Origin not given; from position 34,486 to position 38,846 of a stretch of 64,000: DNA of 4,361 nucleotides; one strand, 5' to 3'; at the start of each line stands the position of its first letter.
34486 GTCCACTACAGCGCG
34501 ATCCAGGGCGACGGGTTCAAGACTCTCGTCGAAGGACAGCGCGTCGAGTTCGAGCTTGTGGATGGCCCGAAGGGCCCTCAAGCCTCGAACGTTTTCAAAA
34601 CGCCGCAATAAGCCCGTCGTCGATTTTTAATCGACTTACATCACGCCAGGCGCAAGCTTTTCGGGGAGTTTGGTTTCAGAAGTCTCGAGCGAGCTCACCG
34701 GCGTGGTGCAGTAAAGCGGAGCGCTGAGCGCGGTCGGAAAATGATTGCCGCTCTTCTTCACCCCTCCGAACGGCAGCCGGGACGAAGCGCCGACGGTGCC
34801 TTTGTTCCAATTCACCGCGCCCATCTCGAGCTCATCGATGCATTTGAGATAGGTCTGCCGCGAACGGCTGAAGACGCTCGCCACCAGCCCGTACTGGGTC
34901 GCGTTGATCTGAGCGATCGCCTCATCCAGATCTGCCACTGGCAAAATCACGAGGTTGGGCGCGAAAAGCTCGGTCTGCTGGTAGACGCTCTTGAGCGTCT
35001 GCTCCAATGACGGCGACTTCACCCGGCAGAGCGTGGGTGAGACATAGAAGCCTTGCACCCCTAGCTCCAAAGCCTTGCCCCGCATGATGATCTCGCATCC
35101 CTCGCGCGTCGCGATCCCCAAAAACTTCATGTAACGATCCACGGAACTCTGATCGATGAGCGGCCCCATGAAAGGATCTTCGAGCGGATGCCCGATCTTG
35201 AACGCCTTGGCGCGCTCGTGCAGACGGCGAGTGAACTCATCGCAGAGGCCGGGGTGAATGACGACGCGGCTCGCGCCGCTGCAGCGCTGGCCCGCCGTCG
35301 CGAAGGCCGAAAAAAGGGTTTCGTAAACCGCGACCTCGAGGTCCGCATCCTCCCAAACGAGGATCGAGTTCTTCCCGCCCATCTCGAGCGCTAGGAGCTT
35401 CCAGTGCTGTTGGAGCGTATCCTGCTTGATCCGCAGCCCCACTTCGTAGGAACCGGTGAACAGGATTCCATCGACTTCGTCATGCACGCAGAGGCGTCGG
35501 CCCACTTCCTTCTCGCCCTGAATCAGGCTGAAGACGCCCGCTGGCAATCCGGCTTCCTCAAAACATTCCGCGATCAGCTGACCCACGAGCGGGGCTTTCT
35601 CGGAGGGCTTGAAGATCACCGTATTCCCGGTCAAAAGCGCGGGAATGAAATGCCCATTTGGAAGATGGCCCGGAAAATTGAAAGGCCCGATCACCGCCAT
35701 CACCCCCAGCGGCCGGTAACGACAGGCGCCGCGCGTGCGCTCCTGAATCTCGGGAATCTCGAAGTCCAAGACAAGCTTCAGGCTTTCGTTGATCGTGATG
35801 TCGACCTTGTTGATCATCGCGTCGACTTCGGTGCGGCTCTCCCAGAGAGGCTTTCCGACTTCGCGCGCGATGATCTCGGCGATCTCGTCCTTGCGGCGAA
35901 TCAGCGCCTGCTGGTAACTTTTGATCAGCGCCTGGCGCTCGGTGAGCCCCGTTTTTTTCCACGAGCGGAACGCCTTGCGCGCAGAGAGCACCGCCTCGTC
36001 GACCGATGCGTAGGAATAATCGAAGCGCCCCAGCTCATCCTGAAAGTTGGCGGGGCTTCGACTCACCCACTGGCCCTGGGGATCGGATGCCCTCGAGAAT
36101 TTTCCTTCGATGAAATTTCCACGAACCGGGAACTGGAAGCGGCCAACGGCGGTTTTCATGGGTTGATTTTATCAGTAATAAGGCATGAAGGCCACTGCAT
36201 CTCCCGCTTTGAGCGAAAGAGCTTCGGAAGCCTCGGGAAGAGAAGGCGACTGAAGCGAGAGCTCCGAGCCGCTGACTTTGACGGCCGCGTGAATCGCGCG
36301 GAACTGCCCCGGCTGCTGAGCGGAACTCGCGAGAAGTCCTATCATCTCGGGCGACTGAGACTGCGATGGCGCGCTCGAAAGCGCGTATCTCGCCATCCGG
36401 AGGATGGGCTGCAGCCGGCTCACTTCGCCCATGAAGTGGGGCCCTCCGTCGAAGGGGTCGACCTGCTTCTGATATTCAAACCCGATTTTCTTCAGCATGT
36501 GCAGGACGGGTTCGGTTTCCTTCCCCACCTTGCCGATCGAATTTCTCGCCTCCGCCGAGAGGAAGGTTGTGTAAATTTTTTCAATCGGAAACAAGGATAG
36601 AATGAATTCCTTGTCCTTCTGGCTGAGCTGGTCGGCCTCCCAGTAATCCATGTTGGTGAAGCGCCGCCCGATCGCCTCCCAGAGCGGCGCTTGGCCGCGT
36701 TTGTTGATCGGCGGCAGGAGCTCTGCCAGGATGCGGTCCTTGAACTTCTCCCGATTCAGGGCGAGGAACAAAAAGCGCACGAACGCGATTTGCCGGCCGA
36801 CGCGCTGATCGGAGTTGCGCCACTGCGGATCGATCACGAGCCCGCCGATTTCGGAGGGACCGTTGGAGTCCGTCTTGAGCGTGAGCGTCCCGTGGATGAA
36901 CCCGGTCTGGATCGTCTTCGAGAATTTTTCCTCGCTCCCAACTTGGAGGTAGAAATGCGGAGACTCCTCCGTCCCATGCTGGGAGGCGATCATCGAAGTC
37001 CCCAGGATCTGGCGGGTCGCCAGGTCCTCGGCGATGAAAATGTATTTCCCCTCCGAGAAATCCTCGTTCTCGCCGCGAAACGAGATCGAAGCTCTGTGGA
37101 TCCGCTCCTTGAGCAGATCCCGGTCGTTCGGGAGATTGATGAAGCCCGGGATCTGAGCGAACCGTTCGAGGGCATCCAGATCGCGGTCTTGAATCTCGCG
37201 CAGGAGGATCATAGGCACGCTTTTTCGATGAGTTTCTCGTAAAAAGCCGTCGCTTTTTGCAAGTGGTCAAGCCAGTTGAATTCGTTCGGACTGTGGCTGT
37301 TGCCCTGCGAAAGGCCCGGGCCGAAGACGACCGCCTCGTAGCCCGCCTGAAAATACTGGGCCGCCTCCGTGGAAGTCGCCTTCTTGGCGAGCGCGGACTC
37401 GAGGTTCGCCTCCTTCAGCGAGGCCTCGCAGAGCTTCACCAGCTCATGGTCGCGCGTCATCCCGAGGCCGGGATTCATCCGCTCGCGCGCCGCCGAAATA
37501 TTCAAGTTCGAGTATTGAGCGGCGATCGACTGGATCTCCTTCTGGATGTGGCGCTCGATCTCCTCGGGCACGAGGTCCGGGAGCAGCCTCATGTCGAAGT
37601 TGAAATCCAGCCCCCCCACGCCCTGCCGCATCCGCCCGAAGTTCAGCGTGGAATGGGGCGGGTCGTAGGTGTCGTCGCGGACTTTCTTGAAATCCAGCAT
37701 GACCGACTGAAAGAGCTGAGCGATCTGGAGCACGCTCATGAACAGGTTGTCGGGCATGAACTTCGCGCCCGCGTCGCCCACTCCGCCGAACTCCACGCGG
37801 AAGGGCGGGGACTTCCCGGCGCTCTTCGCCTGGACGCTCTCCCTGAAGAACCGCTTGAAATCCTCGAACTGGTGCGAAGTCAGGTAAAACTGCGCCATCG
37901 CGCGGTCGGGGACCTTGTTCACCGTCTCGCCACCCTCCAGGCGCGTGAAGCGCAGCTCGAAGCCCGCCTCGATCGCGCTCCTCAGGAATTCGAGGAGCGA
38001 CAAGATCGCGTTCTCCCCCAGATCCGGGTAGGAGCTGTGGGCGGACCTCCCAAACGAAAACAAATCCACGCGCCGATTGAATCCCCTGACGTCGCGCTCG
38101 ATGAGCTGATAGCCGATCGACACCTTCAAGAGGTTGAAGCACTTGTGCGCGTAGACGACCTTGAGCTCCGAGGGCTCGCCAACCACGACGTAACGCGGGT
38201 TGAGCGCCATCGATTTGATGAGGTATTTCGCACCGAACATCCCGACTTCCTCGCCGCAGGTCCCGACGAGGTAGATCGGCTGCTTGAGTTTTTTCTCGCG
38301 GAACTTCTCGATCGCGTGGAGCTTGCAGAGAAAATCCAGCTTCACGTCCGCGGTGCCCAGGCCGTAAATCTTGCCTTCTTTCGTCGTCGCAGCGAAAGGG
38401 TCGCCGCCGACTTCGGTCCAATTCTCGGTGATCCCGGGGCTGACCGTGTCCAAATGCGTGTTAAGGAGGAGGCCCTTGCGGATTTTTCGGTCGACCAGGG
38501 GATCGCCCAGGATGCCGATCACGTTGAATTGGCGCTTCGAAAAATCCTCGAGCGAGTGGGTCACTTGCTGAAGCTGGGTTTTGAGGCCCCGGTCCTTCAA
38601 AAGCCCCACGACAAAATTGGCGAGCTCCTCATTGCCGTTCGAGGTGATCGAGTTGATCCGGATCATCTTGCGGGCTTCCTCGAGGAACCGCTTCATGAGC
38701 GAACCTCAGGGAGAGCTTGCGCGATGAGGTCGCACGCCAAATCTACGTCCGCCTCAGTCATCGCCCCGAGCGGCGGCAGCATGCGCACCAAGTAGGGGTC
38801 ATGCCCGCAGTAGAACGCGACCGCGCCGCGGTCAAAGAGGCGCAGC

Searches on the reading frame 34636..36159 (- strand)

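Call 8: search_protein_families(library=pfam, proteins=[window:34636-36159:-], max_evalue=0.01)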
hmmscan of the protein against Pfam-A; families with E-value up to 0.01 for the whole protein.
window:34636-36159:- (507 aa): 1 family
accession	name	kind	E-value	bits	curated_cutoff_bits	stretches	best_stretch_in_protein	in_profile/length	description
PF00171.27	Aldedh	-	6.5e-125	417.7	23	1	45-473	22-444/461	Aldehyde dehydrogenase family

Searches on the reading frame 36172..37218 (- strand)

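Call 8: search_protein_families(library=pfam, proteins=[window:36172-37218:-], max_evalue=0.01)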
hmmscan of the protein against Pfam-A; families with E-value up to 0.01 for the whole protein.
window:36172-37218:- (348 aa): 1 family
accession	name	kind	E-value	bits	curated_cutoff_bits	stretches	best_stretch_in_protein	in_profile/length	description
PF04958.18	AstA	-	9.9e-95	317.4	29.4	1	3-345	1-336/337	Arginine N-succinyltransferase beta subunit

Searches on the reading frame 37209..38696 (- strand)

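Call 8: search_protein_families(library=pfam, proteins=[window:37209-38696:-], max_evalue=0.01)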
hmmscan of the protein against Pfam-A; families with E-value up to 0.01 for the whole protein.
window:37209-38696:- (495 aa): 4 families
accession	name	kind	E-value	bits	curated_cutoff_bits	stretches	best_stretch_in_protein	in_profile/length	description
PF01546.33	Peptidase_M20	-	3.7e-32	112.4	24.6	1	77-492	1-206/206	Peptidase family M20/M25/M40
PF07687.19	M20_dimer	-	4e-14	52.9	21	1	212-286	11-94/107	Peptidase dimerisation domain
PF05343.19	Peptidase_M42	-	0.0001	21.9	23.2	1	126-163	143-180/292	M42 glutamyl aminopeptidase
PF04389.22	Peptidase_M28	-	0.004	17.4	21.3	0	73-162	12-79/193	Peptidase family M28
